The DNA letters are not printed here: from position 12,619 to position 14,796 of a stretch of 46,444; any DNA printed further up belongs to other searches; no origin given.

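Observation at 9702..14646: Six-gene overlap-chained operon joining an NSS/MetS-like importer to a RuBisCO-like protein and a cupin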

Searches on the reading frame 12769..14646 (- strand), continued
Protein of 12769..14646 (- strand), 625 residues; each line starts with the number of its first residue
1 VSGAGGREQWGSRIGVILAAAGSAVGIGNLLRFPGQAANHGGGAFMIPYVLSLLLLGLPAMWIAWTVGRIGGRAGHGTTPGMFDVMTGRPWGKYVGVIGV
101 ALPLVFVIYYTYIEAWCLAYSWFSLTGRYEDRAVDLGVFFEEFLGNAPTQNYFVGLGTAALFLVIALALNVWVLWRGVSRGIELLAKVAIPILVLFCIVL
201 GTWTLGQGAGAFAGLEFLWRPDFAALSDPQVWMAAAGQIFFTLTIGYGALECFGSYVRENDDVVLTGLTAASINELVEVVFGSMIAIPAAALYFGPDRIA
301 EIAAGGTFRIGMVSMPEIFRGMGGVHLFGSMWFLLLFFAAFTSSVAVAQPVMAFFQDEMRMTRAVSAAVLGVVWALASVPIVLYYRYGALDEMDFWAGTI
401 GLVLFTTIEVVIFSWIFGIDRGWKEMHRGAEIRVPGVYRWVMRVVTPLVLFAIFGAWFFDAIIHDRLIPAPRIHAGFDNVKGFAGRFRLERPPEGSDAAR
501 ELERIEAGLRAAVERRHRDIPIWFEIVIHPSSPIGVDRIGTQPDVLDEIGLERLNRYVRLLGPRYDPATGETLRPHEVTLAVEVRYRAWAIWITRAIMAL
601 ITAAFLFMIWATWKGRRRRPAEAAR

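Call 51: search_solved_structures(query=window:12769-14646:-, max_evalue=0.00001, show_alignments=1)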
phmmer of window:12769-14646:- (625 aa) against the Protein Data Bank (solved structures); distinct sequences matched with E-value up to 0.00001: 104 (the best 60 are shown).
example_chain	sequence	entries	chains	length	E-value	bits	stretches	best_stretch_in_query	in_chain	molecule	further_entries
3mpn_A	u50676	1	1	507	1.2e-121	410.7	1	7-459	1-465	Transporter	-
7dii_A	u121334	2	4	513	1.7e-121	410.2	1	7-459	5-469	Na(+):neurotransmitter symporter (Snf family)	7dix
3gjd_A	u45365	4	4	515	1.8e-121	410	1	7-459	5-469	Transporter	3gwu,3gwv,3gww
2a65_A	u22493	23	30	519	1.9e-121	410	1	7-459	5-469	Na(+):neurotransmitter symporter (Snf family) | Transporter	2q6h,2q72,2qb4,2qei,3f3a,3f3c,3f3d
8ft4_A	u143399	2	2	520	1.9e-121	410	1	7-459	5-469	Na(+):neurotransmitter symporter (Snf family)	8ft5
3mpq_A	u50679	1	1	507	2.3e-121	409.7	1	7-459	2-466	Transporter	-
2qju_A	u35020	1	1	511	4e-121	408.9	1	7-459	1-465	Transporter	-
3qs4_A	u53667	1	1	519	6.3e-121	408.3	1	7-459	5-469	Na(+):neurotransmitter symporter (Snf family)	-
3qs5_A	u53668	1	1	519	6.4e-121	408.2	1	7-459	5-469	Na(+):neurotransmitter symporter (Snf family)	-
7lqk_A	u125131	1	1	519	7.4e-121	408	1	7-459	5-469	Na(+):neurotransmitter symporter (Snf family)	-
3tt1_A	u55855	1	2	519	8.4e-121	407.8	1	7-459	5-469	Leucine transporter LeuT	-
3gjc_A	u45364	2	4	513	9.4e-121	407.7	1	7-459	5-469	Transporter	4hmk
4hod_A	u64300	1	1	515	1e-120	407.6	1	7-459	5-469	Transporter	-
7lql_A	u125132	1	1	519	1.1e-120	407.4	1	7-459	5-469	Na(+):neurotransmitter symporter (Snf family)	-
5jag_A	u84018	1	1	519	1.4e-120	407.1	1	7-459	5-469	Transporter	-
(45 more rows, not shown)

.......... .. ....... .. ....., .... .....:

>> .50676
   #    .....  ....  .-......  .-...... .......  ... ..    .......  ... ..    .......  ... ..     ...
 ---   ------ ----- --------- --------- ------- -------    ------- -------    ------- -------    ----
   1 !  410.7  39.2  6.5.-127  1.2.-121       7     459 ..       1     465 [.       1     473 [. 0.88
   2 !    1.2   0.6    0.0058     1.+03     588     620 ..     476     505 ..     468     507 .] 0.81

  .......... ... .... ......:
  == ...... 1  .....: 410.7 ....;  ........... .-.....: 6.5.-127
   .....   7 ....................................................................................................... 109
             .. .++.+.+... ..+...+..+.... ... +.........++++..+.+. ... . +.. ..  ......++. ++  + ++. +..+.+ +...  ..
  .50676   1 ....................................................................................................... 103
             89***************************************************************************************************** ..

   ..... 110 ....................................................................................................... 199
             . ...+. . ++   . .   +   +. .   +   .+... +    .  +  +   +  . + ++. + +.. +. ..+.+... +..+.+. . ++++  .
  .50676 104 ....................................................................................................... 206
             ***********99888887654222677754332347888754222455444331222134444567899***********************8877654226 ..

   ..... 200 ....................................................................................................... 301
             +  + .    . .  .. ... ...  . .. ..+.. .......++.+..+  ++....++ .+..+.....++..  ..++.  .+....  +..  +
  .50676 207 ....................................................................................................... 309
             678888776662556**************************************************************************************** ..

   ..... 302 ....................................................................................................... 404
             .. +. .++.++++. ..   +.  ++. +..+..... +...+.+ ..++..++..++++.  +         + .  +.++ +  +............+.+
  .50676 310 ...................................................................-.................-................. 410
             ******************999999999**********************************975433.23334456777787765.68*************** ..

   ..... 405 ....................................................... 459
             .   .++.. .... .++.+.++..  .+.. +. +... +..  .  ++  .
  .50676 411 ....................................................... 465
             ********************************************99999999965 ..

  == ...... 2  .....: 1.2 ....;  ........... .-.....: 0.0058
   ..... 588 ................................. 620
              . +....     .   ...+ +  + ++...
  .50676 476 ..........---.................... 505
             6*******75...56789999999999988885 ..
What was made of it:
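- On NSS / LeuT-type Na+:amino-acid symporter: LeuT scores 1e-121 (call 51).
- The transporter is LeuT-like (call 51).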

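Call 54: find_encoding_contigs(protein=P0123, flank=8000, max_places=2)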
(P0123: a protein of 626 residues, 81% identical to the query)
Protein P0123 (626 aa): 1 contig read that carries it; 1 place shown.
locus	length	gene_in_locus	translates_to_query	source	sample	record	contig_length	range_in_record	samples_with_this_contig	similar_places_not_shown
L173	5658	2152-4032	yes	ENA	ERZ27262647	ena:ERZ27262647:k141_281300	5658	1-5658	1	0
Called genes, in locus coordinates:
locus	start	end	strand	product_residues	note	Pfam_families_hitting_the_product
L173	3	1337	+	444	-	?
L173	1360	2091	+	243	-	PF03740:PdxJ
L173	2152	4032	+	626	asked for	PF00209:SNF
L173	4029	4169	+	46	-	-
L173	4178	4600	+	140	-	-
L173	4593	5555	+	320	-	PF00188:CAP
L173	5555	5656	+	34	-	?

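Call 55: find_encoding_contigs(protein=P0134, flank=8000, max_places=2)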
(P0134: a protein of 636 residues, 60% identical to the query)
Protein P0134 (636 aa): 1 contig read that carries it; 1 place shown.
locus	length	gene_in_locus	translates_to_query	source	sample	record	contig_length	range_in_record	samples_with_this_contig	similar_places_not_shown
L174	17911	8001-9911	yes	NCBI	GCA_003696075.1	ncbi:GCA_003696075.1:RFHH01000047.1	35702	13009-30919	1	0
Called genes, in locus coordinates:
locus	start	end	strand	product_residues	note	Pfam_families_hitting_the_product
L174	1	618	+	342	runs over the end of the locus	PF01171:ATP_bind_3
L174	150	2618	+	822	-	PF06480:FtsH_ext, PF06068:TIP49 (weak), PF00004:AAA, PF07728:AAA_5 (weak), PF17862:AAA_lid_3, PF01434:Peptidase_M41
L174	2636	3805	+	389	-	PF00809:Pterin_bind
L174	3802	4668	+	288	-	PF19293:CdaA_N (weak), PF02457:DAC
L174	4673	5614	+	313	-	PF07949:YbbR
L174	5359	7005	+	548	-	PF02878:PGM_PMM_I, PF02879:PGM_PMM_II, PF02880:PGM_PMM_III, PF00408:PGM_PMM_IV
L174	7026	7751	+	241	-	PF03740:PdxJ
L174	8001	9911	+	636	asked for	PF00209:SNF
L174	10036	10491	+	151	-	-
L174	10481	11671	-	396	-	PF00155:Aminotran_1_2, PF00464:SHMT (weak)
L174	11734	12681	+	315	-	PF00188:CAP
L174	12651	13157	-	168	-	-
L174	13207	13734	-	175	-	PF13189:Cytidylate_kin2 (faint), PF01202:SKI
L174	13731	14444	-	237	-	PF07920:DUF1684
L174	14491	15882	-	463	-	PF03606:DcuC, PF03806:ABG_transport (weak), PF02667:SCFA_trans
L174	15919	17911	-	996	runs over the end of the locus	PF00270:DEAD, PF00271:Helicase_C, PF09369:MZB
